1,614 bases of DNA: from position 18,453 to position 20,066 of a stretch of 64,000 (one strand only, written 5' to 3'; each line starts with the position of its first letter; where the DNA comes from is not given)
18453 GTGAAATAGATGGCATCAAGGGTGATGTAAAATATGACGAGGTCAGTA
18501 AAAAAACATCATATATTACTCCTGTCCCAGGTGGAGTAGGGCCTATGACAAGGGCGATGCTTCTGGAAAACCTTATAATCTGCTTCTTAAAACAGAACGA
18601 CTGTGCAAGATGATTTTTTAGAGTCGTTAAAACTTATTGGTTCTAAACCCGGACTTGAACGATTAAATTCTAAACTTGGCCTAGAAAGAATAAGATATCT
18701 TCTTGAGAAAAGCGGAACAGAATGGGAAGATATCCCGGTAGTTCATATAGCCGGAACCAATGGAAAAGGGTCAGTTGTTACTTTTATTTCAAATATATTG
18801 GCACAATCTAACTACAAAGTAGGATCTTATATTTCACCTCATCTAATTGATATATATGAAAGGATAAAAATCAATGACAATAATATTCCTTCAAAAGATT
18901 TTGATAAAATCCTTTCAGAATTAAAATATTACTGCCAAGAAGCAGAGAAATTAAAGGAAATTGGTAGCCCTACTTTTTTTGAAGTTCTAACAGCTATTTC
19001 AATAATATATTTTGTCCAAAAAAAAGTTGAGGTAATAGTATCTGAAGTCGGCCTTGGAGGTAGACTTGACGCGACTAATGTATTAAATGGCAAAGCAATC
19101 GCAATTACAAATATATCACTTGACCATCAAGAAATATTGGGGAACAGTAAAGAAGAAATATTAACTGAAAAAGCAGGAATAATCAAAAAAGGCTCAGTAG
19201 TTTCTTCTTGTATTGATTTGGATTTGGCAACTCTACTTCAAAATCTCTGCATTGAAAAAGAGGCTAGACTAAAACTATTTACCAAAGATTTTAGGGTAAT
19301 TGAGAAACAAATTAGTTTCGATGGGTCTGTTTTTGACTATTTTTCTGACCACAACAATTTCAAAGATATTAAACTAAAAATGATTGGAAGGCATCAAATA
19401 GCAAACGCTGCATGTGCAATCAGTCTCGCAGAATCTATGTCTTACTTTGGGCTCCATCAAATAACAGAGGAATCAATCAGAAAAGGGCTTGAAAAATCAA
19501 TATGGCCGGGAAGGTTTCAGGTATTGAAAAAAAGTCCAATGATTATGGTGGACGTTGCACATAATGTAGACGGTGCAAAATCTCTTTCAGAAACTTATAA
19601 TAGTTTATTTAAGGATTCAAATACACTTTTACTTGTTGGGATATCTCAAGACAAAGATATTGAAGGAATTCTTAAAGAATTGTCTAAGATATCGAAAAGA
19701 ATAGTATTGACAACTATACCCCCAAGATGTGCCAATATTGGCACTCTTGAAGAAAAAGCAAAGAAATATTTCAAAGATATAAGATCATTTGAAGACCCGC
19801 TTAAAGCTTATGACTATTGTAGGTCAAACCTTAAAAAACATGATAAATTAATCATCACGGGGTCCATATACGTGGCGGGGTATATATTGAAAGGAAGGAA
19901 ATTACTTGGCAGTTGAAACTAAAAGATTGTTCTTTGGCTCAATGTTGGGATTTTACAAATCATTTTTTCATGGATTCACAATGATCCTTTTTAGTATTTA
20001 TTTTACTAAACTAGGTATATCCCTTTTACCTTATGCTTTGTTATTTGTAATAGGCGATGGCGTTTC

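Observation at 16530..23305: Complete tetrahydrofolate one-carbon island with an embedded MFS (putative folate) transporter in an apparent methanogen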

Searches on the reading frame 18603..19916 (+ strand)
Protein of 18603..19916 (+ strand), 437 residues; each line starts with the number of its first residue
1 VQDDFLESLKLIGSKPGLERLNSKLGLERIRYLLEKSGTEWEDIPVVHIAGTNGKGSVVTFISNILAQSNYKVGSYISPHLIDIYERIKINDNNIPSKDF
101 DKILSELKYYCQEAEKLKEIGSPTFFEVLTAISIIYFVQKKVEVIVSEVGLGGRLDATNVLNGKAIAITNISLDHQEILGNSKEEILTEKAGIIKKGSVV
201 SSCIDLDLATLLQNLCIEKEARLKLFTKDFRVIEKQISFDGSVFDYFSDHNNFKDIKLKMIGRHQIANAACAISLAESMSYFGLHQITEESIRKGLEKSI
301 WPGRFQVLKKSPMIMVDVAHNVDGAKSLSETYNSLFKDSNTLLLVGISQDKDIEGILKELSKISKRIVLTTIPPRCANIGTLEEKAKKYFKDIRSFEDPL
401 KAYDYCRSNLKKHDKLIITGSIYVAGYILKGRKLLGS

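Call 3: search_protein_families(library=pfam, proteins=[window:18603-19916:+])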
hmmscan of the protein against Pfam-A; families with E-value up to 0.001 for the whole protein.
window:18603-19916:+ (437 aa): 2 families
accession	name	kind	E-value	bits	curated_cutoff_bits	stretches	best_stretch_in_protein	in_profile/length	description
PF02875.26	Mur_ligase_C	-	1.4e-13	52.2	28.4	1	303-421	1-126/127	Mur ligase, glutamate ligase domain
PF08245.18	Mur_ligase_M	-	7e-13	49.4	24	1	49-275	1-199/200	Mur ligase middle domain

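Call 4: search_protein_families(library=ncbifam, proteins=[window:18603-19916:+])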
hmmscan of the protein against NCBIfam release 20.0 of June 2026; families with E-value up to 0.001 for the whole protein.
window:18603-19916:+ (437 aa): 22 families
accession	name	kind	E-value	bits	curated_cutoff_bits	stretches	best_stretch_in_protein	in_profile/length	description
TIGR01499.1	folC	subfamily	2.5e-103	346.5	162.65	1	27-430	1-398/400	bifunctional protein FolC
NF047860.1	Tet-DihydfolSynFolCMyb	equivalog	6.4e-73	246.2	700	1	27-396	46-417/468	bifunctional tetrahydrofolate synthase/dihydrofolate synthase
NF008101.0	PRK10846.1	equivalog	1.2e-64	218.7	360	1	22-426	24-408/422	bifunctional tetrahydrofolate synthase/dihydrofolate synthase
TIGR01085.1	murE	subfamily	3.4e-16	59.2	257.3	1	136-420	150-445/472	UDP-N-acetylmuramyl-tripeptide synthetase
NF001126.0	PRK00139.1-4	equivalog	4.7e-16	58.4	373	1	137-420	167-456/486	UDP-N-acetylmuramoyl-L-alanyl-D-glutamate--2,6-diaminopimelate ligase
NF053648.1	pMurE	equivalog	2.6e-13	49.5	600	1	158-336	185-352/464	pseudomurein biosynthesis peptide ligase pMurE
TIGR02068.2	cya_phycin_syn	equivalog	7.2e-13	47.4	850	2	256-367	673-788/862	cyanophycin synthetase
NF010628.0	PRK14022.1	equivalog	5.2e-11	42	536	1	169-419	207-453/483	UDP-N-acetylmuramoyl-L-alanyl-D-glutamate--L-lysine ligase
NF053645.1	pMurC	equivalog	5.2e-11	41.9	560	1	230-371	286-425/492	pseudomurein biosynthesis peptide ligase pMurC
NF008896.0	PRK11929.1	equivalog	2.7e-10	38.7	1023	1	167-334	206-378/965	bifunctional UDP-N-acetylmuramoyl-L-alanyl-D-glutamate--2,6-diaminopimelate ligase MurE/UDP-N-acetylmuramoyl-tripeptide--D-alanyl-D-alanine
TIGR01082.1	murC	equivalog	4.5e-10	39.2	335.1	1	164-337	169-342/449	UDP-N-acetylmuramate--L-alanine ligase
NF001124.0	PRK00139.1-2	equivalog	4.7e-10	38.8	476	1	164-353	200-391/500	UDP-N-acetylmuramoyl-L-alanyl-D-glutamate--2,6-diaminopimelate ligase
NF010623.0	PRK14016.1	subfamily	6e-10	37.9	877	1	42-75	478-511/871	cyanophycin synthetase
TIGR01143.1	murF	subfamily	7.1e-09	35.1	288.6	1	138-321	122-305/418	UDP-N-acetylmuramoyl-tripeptide--D-alanyl-D-alanine ligase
TIGR01081.1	mpl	equivalog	2.9e-07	29.8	388.7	1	164-277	178-291/448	UDP-N-acetylmuramate:L-alanyl-gamma-D-glutamyl-meso-diaminopimelate ligase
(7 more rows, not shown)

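Call 29: search_solved_structures(query=window:18603-19913:+, max_evalue=1e-10)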
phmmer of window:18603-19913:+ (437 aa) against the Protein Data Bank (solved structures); distinct sequences matched with E-value up to 1e-10: 10.
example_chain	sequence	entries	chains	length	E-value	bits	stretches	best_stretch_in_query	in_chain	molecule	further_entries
1o5z_A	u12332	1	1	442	8.9e-82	278.6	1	18-429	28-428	folylpolyglutamate synthase/dihydrofolate synthase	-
1fgs_A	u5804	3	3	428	1.2e-51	179.4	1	27-428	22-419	FOLYLPOLYGLUTAMATE SYNTHETASE | FOLYLPOLYGLUTAMATE SYNTHASE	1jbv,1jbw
2gca_A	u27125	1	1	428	1.6e-51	178.9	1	27-428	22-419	Folylpolyglutamate synthase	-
2gc6_A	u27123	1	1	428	4.3e-51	177.5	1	27-428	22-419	Folylpolyglutamate synthase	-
2gc5_A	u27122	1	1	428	1.1e-50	176.2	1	27-428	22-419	Folylpolyglutamate synthase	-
1w78_A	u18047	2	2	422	2e-50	175.3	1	18-429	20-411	FOLC BIFUNCTIONAL PROTEIN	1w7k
2gcb_A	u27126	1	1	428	2.1e-50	175.2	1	27-428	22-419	Folylpolyglutamate synthase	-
2vor_A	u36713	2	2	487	1.1e-45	159.7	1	26-404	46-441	FOLYLPOLYGLUTAMATE SYNTHASE PROTEIN FOLC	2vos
3n2a_A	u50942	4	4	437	8.5e-44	153.5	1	24-430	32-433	Bifunctional folylpolyglutamate synthase/dihydrofolate synthase | Dihydrofolate:folylpolyglutamate synthetase | Dihydrofolate synthase / folylpolyglutamate synt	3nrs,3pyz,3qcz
6k8c_A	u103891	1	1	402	1.2e-26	97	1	45-372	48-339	Folylpolyglutamate synthase (FolC)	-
